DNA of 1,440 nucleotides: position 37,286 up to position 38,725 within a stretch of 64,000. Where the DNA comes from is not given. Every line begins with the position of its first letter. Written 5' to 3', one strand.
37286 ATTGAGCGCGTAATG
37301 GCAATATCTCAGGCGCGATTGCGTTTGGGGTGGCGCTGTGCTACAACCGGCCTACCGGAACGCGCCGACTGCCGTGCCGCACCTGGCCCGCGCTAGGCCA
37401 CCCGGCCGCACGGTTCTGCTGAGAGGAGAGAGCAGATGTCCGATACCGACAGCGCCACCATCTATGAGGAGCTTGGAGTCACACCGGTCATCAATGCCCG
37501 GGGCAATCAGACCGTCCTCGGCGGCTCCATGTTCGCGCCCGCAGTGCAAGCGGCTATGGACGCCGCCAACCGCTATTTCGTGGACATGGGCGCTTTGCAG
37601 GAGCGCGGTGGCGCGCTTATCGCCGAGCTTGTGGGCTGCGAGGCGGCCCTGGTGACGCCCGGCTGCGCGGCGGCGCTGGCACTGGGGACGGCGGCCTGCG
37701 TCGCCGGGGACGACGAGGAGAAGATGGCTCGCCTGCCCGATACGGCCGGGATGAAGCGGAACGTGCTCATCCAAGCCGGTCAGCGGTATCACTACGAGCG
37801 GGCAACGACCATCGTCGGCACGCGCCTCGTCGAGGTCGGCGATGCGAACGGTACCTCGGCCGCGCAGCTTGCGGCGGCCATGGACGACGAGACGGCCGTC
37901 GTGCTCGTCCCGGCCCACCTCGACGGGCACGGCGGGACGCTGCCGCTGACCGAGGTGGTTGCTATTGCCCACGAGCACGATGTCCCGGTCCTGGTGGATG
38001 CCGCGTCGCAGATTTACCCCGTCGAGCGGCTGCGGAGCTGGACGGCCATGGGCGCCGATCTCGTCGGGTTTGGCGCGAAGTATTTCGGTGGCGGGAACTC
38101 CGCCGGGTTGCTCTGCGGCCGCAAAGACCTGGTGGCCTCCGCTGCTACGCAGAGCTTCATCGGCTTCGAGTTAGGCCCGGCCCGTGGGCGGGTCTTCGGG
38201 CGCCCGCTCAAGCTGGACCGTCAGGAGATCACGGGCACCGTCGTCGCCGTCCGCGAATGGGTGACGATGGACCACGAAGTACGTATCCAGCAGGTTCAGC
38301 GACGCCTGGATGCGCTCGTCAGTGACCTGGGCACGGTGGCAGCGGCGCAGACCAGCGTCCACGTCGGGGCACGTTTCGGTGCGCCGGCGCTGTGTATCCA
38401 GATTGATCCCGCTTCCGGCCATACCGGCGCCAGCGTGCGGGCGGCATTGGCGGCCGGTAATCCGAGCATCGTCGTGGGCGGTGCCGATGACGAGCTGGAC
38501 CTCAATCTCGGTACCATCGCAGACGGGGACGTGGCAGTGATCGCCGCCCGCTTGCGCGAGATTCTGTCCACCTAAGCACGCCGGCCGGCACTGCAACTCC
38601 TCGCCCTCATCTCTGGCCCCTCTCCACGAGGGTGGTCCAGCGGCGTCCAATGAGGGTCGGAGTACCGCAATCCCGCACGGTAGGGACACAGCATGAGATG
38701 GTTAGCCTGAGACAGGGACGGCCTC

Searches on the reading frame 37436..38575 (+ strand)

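Call 73: search_protein_families(library=pfam, proteins=[window:37436-38575:+], max_evalue=0.001)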
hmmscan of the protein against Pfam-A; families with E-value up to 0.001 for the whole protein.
window:37436-38575:+ (379 aa): 2 families
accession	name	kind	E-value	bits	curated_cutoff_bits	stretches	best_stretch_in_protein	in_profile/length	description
PF03841.19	SelA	-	3.1e-11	43.4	22.8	1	60-235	54-232/367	L-seryl-tRNA selenium transferase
PF00266.25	Aminotran_5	-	4.9e-07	29.5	21.5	1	138-236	125-221/371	Aminotransferase class-V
